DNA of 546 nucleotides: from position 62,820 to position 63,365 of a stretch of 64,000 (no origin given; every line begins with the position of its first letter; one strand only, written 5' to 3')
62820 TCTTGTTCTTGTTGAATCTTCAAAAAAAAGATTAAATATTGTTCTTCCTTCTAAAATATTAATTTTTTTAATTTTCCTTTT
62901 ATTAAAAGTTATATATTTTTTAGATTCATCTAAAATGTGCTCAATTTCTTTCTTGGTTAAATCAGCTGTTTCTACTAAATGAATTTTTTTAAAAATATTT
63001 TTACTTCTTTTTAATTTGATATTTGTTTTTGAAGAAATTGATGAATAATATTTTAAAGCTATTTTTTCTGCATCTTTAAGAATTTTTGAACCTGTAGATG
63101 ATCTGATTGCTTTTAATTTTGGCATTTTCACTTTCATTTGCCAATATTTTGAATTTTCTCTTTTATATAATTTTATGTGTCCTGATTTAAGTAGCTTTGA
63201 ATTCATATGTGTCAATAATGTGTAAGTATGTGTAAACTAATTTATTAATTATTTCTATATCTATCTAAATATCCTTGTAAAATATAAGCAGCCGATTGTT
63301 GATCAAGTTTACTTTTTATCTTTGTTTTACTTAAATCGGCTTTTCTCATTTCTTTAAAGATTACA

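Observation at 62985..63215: pyrB carries an in-frame ~75-aa N-terminal extension resembling a tyrosine-integrase arm-binding domain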

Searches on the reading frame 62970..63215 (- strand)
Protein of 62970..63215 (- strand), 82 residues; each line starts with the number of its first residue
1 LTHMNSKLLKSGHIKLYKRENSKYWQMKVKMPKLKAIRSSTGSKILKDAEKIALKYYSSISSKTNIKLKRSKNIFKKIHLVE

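Call 3: search_protein_families(library=pfam, proteins=[window:62970-63215:-], max_evalue=10)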
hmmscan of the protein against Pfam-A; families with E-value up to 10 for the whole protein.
seq(82 aa): 1 family
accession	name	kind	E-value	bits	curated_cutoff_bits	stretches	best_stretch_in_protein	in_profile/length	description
PF10876.14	Phage_TAC_9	-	0.061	13.8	25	1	28-72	52-97/144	Phage tail assembly chaperone protein, TAC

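Call 4: search_protein_families(library=ncbifam, proteins=[window:62970-63215:-], max_evalue=10)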
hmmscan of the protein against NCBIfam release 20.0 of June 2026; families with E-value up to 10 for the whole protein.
seq(82 aa): 0 families

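Call 5: search_protein_families(library=phrogs, proteins=[window:62970-63215:-], max_evalue=10)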
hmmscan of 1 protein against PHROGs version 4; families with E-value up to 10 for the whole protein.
seq(82 aa): 0 families

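Call 6: find_homologous_proteins(query=window:62985-63215:-, max_evalue=0.1)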
Query seq(77 aa) (77 aa): 82 proteins with E <= 0.1 among 83 candidates.
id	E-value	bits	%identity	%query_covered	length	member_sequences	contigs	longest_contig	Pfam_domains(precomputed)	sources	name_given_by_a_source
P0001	1.6e-35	137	99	96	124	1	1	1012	-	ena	-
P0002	2.2e-35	137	99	96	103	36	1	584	-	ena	-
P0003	5.1e-35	136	99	96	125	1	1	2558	-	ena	-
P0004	2.1e-34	134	97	96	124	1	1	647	-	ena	-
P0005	2.3e-34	134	96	94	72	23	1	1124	-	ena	-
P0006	1.9e-32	128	91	96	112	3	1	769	-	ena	-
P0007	7.4e-32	126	95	96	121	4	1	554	-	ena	-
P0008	1.1e-30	122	88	94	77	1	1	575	-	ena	-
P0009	3.0e-30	121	85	96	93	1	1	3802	-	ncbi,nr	ncbi:hypothetical protein OAY11_02935, partial [Pelagibacteraceae bacterium]|nr:hypothetical protein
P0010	8.0e-30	119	84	96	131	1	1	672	-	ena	-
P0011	2.4e-29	118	93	88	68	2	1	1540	-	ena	-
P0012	3.0e-29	118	81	96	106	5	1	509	-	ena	-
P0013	1.1e-28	116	77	96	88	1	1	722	-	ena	-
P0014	4.2e-28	114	80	96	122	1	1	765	-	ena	-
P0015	4.9e-28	114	80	96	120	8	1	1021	-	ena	-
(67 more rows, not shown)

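Call 16: search_solved_structures(query=A1, max_evalue=10, show_alignments=3)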
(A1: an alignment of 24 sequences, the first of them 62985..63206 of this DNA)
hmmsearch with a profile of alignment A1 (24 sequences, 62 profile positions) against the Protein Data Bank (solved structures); distinct sequences matched with E-value up to 10: 4.
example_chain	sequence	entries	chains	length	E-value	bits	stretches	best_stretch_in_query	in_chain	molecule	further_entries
4v3p_LS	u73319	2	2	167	1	12.5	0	9-30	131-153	60S ribosomal protein L18a | 60S ribosomal protein rpL20 (L18ae)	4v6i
4v7e_CS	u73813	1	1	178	1.3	12.1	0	9-30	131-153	60S ribosomal protein L20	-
8ip8_YA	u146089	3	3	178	2.1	11.5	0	10-30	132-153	60S ribosomal protein eL20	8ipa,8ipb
8jiv_CS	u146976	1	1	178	2.9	11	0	10-30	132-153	60S ribosomal protein L18a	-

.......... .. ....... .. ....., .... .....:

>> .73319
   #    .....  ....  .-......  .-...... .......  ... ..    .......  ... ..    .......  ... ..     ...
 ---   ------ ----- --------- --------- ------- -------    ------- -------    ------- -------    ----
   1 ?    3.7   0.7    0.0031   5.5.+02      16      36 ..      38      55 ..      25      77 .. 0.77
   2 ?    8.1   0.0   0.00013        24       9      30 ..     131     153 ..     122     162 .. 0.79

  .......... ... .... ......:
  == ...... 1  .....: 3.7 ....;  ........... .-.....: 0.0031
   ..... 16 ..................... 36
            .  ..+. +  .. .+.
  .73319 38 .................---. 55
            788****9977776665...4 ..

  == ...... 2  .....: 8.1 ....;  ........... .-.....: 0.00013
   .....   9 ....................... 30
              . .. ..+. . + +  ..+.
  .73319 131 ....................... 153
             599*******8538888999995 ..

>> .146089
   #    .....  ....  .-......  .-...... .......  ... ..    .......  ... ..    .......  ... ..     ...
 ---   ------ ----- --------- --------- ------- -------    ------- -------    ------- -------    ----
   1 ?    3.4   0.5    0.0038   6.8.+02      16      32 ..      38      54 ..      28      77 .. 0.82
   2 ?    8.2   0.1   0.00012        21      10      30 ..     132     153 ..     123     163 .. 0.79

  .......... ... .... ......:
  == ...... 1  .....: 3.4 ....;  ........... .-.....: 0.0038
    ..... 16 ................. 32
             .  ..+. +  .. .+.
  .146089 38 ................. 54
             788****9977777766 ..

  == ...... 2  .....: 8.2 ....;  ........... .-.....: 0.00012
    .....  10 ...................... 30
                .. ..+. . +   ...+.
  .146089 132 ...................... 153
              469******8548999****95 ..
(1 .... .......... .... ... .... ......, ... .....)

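Call 19: predict_structure(alignment_id=A1)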
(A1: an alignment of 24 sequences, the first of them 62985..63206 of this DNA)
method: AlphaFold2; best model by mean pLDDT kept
length: 74 residues; sequences in the alignment: 24
mean_pLDDT: 75.2   pTM: 0.56
mean pLDDT of the five models: 75.2, 68.7, 67.1, 64.9, 60.9
residues with pLDDT >= 90: 0; 70-90: 54; 50-70: 17; < 50: 3
segments of 3 or more residues with pLDDT < 50: none
pLDDT, mean of each block of 10 residues (from residue 1): 79 84 82 85 87 69 53 44
secondary structure, 60 per line:
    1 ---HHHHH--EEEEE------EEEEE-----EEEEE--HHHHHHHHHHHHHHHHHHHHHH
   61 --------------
elements in order: H4-8 E11-15 E22-26 E32-36 H39-60

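Call 21: search_protein_representatives(alignment_id=A1)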
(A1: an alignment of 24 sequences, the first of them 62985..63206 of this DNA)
Query: 24 sequences, 62 profile positions. Proteins with E-value up to 0.001 (for the whole library): 46; up to 1e-10: 27; up to 1e-30: 7. The best 46 are listed.
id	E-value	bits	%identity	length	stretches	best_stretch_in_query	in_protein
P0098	2.0e-33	130.1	-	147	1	1-61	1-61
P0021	2.0e-33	130.1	-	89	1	1-58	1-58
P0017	3.8e-33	129.2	-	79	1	1-58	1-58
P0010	8.3e-32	124.9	-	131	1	1-61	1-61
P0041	1.3e-31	124.3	-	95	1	1-61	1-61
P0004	1.5e-31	124.1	-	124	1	1-61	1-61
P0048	2.0e-31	123.7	-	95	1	1-59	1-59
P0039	6.4e-30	118.9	-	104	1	1-52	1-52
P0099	1.0e-28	115.0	-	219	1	1-61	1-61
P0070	4.1e-28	113.1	-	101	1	1-61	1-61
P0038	5.0e-28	112.8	-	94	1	3-61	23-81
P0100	1.7e-26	107.9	-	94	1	1-61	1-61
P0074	6.9e-26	106.0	-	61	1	1-47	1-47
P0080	3.1e-23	97.5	-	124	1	1-49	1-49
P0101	1.3e-19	85.9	-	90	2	1-54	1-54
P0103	2.3e-19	85.1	-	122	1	1-55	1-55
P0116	2.2e-06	43.5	-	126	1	11-60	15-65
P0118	1.1e-05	41.2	-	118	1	7-54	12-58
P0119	1.1e-05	41.2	-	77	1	1-60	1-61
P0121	6.4e-05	38.8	-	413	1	6-56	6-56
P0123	2.5e-04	36.9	-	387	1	1-55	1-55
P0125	3.0e-04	36.7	-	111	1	11-55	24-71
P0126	3.4e-04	36.5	-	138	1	13-55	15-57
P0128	4.2e-04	36.2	-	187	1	7-60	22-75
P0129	4.4e-04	36.1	-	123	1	6-57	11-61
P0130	8.4e-04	35.2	-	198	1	6-51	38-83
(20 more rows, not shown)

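Call 24: search_protein_families(library=pfam, proteins=[P0121, P0123, P0126, P0128, P0130, P0116, P0118, P0129, P0125, P0119], max_evalue=1)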
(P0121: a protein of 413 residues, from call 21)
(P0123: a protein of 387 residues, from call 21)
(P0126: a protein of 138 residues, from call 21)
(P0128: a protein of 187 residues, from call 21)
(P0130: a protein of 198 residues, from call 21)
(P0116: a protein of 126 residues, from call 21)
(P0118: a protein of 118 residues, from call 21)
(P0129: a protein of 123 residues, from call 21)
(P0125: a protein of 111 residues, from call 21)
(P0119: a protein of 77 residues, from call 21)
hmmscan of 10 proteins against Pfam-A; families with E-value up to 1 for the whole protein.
P0121 (413 aa): 1 family
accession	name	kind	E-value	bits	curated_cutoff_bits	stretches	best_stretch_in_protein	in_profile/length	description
PF14659.12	Phage_int_SAM_3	-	2.3e-05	25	22.6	1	93-127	19-53/58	Phage integrase, N-terminal SAM-like domain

P0123 (387 aa): 2 families
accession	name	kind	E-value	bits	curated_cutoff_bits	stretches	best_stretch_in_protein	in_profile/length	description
PF13102.12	Phage_int_SAM_5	-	6.2e-07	30.2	22.3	1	73-167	3-89/98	Phage integrase SAM-like domain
PF22022.2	Phage_int_M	-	0.093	13.4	27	1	72-167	1-86/96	Phage integrase central domain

P0126 (138 aa): 1 family
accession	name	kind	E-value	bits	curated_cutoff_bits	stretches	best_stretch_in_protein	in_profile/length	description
PF14659.12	Phage_int_SAM_3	-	0.00035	21.2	22.6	1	98-129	22-53/58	Phage integrase, N-terminal SAM-like domain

P0128 (187 aa): 2 families
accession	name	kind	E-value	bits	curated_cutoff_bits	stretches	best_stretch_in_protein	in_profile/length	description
PF14659.12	Phage_int_SAM_3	-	0.0021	18.7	22.6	1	112-142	23-53/58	Phage integrase, N-terminal SAM-like domain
PF19270.4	FBO_C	-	0.025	14.6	27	1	50-107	90-148/210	F-box only protein C-terminal region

P0130 (198 aa): 1 family
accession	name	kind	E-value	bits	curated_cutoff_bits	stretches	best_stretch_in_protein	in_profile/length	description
PF14659.12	Phage_int_SAM_3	-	0.00078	20.1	22.6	1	128-159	22-53/58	Phage integrase, N-terminal SAM-like domain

P0116 (126 aa): 0 families

P0118 (118 aa): 0 families

P0129 (123 aa): 2 families
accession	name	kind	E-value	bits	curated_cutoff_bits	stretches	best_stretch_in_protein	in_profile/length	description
PF09549.16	RE_Bpu10I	-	0.11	12.5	25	1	37-117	53-127/218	Bpu10I restriction endonuclease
PF06898.16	YqfD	-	0.11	11.7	25.2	1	34-77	37-80/379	Putative stage IV sporulation protein YqfD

P0125 (111 aa): 0 families

P0119 (77 aa): 1 family
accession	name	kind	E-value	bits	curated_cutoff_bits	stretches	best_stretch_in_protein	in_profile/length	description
PF18785.7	Inv-AAD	-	0.08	13.3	26.5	1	20-65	83-127/129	Invertebrate-AID/APOBEC-deaminase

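Call 25: fold_search(model_id=the predicted structure, library=pdb)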
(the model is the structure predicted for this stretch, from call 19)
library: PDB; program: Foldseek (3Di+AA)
matches with E <= 10: 233; with E <= 0.001: 0
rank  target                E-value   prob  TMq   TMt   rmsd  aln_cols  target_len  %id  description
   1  9kby_A                8.4e-01  0.21  0.42  0.07   4.9        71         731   13  Cryo-EM structure of DCL4-Hairpin RNA complex (released 2026-02-18)
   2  5ztm_A                8.9e-01  0.30  0.43  0.22   6.1        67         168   16  Crystal structure of MLE dsRBDs in complex with roX2 (R2H1) (released 2019-03-06)
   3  6lvd_B                9.6e-01  0.21  0.32  0.22   5.4        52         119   15  Structure of Dimethylformamidase, tetramer, Y440A mutant (released 2020-06-03)
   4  6gzz_V4               9.6e-01  0.15  0.37  0.26   8.6        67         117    9  T. thermophilus hibernating 100S ribosome (amc) (released 2018-10-24)
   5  4xa4_A                1.0e+00  0.15  0.35  0.15   9.4        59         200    7  Crystal Structure of the coiled-coil surrounding Skip 3 of MYH7 (released 2015-07-01)
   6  5cj4_A                1.8e+00  0.12  0.36  0.15   9.4        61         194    6  Crystal Structure of Amino Acids 1562-1622 of MYH7 (released 2015-12-02)
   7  5cj0_B                1.8e+00  0.12  0.36  0.15   8.7        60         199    7  Crystal Structure of Amino Acids 1631-1692 of MYH7 (released 2015-12-02)
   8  3vyy_A                1.9e+00  0.28  0.44  0.39   4.2        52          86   13  Structural insights into RISC assembly facilitated by dsRNA binding domains of human RNA helicase A (DHX9) (released 2013-02-13)
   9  5wlz_A                1.9e+00  0.11  0.36  0.15   9.6        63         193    8  Crystal Structure of Amino Acids 1677-1758 of Human Beta Cardiac Myosin Fused to Xrcc4 (released 2017-08-23)
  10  5cj0_A                1.9e+00  0.11  0.35  0.15   9.7        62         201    6  Crystal Structure of Amino Acids 1631-1692 of MYH7 (released 2015-12-02)
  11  9b89_A                2.0e+00  0.33  0.48  0.10   3.9        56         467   14  Cryo-EM structure of human ADAR1 in complex with dsRNA derived from HT2C gene in the pre-editing state (released 2025-03-26)
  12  8etj_3                2.0e+00  0.12  0.32  0.22   4.2        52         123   13  Fkbp39 associated 60S nascent ribosome State 2 (released 2022-11-30)
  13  5cj4_C                2.1e+00  0.11  0.36  0.15   9.4        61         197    6  Crystal Structure of Amino Acids 1562-1622 of MYH7 (released 2015-12-02)
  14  8g2p_A                2.3e+00  0.25  0.31  0.07   1.3        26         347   12  Structure of Ternary Complex of cGAS with dsDNA and Bound ATP and GTP (released 2024-06-19)
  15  5vzl_C                2.3e+00  0.15  0.29  0.25   3.4        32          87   16  cryo-EM structure of the Cas9-sgRNA-AcrIIA4 anti-CRISPR complex (released 2017-07-26)
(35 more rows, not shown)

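Call 29: find_encoding_contigs(protein=P0121, flank=5000, max_places=3)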
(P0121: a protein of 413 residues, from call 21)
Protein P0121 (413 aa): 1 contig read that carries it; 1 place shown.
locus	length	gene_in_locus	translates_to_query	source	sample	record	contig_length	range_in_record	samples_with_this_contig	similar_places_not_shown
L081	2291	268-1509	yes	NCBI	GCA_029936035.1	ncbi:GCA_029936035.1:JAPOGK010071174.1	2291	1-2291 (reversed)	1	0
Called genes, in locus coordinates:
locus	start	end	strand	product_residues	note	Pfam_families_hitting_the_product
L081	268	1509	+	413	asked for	-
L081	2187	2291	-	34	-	?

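Call 30: find_encoding_contigs(protein=P0123, flank=5000, max_places=3)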
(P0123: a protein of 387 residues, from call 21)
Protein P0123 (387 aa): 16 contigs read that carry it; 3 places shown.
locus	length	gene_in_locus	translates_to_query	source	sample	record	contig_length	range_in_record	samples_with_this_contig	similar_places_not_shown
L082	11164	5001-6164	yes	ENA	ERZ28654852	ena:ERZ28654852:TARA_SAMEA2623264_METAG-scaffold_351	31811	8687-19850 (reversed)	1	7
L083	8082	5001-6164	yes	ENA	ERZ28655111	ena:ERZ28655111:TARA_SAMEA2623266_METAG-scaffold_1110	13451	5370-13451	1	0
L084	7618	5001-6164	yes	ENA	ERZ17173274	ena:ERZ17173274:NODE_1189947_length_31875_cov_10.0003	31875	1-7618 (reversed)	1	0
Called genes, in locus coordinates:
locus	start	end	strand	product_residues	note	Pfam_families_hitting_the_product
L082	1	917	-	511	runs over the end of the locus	PF12236:Head-tail_con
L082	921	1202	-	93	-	-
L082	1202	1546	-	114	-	-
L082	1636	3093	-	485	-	PF22530:Terminase-T7_RNaseH-like (weak)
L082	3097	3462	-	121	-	-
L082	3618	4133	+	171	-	PF13640:2OG-FeII_Oxy_3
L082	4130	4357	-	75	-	-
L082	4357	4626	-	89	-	-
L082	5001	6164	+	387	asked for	PF13102:Phage_int_SAM_5 (weak)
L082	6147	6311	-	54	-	-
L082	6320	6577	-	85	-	-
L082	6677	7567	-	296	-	-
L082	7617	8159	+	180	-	-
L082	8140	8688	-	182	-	-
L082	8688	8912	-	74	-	PF10779:XhlA (faint)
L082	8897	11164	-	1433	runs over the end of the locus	-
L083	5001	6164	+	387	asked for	PF13102:Phage_int_SAM_5 (weak)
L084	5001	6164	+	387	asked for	PF13102:Phage_int_SAM_5 (weak)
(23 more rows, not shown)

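Call 31: search_dna_similar(query=P0123, collection=phages, mode=protein, max_rows=25)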
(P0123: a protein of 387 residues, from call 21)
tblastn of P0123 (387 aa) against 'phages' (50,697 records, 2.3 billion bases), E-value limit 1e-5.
No match.

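Call 38: fold_search(model_id=the predicted structure, library=viral)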
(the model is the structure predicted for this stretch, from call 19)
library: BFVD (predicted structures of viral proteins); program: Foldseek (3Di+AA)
matches with E <= 10: 662; with E <= 0.001: 0
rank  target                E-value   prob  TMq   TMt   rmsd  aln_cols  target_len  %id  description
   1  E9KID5                1.9e-01  0.57  0.35  0.23   7.6        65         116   15  Uncharacterized protein [Pseudomonas phage phiIBB-PF7A]
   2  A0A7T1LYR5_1          2.2e-01  0.23  0.33  0.03  12.9        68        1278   12  Polyprotein [Shenzhen toga-like virus]
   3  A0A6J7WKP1            3.3e-01  0.57  0.41  0.46   9.4        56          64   20  Uncharacterized protein [uncultured Caudovirales phage]
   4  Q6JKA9                3.7e-01  0.57  0.47  0.28   4.0        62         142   10  DRBM domain-containing protein [Neodiprion sertifer nucleopolyhedrovirus]
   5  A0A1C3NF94            3.7e-01  0.30  0.37  0.16   5.6        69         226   14  (no name in the UniProt tables at hand)
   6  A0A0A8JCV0            4.0e-01  0.30  0.37  0.29   9.5        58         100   12  59 kDa protein (Fragment) [Persimmon virus B]
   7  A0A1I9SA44            4.3e-01  0.38  0.48  0.45   9.8        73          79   16  Uncharacterized protein [Rhodococcus phage Weasels2]
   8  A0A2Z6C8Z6            4.6e-01  0.28  0.38  0.35   5.7        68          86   15  Hypothetical phage protein [Enterobacter phage EspM4VN]
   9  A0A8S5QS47            4.6e-01  0.23  0.34  0.18   9.4        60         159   12  Putative nucleotidyltransferase [Podoviridae sp. ctRnx2]
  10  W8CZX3                4.6e-01  0.15  0.29  0.14  11.2        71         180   10  Uncharacterized protein [Erwinia phage PhiEaH1]
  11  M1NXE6                4.6e-01  0.12  0.26  0.22   8.7        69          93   10  Uncharacterized protein [Prochlorococcus phage P-SSP6]
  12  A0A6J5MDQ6            4.9e-01  0.51  0.50  0.55   5.6        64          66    9  Uncharacterized protein [uncultured Caudovirales phage]
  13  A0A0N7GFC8            4.9e-01  0.51  0.48  0.49   6.5        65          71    8  Uncharacterized protein [Pseudomonas phage POR1]
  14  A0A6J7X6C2            5.2e-01  0.69  0.58  0.62   3.8        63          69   13  Uncharacterized protein [uncultured Caudovirales phage]
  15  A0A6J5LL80            5.2e-01  0.21  0.32  0.32   6.3        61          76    6  Uncharacterized protein [uncultured Caudovirales phage]
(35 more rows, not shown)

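Call 44: search_protein_families(library=phrogs, proteins=[P0121, P0123, P0126, P0128, P0130], max_evalue=0.001)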
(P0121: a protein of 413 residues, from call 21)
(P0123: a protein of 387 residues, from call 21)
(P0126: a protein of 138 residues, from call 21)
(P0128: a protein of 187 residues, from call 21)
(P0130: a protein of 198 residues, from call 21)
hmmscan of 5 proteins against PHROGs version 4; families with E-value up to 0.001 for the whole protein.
P0121 (413 aa): 1 family
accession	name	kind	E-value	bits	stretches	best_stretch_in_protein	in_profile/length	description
phrog_1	-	integration and excision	3.9e-25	90.2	1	8-407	113-440/611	integrase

P0123 (387 aa): 3 families
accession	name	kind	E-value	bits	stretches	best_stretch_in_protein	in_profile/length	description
phrog_1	-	integration and excision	3.5e-30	106.8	1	15-368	117-442/611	integrase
phrog_216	-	integration and excision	3.3e-06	27.4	1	155-362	24-225/301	integrase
phrog_7685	-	integration and excision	7.9e-06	26.6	1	259-369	124-231/240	integrase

P0126 (138 aa): 1 family
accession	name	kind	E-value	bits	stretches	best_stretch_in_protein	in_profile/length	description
phrog_1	-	integration and excision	4.8e-06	27.1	1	15-134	112-220/611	integrase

P0128 (187 aa): 0 families

P0130 (198 aa): 0 families

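Call 45: search_solved_structures(query=P0123, max_evalue=1, show_alignments=1)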
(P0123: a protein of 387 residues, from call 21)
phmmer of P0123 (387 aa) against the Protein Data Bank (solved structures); distinct sequences matched with E-value up to 1: 1.
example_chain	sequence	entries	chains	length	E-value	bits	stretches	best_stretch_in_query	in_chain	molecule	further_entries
9ukm_I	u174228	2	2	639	0.039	16.5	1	165-255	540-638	Defense against restriction protein A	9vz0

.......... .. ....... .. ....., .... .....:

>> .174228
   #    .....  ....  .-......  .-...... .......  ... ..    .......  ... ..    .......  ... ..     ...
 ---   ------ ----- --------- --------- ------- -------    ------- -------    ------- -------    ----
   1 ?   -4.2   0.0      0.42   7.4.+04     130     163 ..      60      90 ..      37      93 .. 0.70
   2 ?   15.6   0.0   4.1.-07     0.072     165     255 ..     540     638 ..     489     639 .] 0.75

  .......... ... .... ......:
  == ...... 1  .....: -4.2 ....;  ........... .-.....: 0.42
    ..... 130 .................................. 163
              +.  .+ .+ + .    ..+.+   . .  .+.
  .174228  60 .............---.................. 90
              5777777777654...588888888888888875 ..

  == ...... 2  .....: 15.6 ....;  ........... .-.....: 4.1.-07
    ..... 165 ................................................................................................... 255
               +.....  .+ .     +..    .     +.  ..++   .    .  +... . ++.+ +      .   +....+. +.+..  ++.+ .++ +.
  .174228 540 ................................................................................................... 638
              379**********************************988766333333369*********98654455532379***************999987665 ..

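Call 57: find_encoding_contigs(protein=P0116, flank=1500, max_places=2)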
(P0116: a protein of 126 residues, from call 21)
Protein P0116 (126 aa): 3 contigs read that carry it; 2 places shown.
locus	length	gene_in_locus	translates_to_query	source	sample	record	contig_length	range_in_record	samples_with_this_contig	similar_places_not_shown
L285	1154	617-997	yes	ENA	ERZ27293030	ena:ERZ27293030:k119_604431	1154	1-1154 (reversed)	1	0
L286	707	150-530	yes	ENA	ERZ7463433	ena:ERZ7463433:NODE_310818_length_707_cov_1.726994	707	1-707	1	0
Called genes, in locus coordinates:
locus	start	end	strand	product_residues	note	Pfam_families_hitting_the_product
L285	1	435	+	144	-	?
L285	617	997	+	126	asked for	-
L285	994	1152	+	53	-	?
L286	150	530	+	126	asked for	-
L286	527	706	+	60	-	?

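Call 58: find_encoding_contigs(protein=P0126, flank=1500, max_places=2)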
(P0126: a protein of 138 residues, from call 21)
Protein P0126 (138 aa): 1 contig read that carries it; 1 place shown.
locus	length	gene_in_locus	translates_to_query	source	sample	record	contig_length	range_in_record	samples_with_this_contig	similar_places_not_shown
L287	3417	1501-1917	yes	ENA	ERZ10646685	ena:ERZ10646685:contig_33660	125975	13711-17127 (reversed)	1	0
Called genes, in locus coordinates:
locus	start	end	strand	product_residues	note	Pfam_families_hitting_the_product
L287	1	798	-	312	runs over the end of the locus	PF00892:EamA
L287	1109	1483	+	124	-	-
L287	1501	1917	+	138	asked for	-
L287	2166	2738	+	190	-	-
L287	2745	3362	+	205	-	-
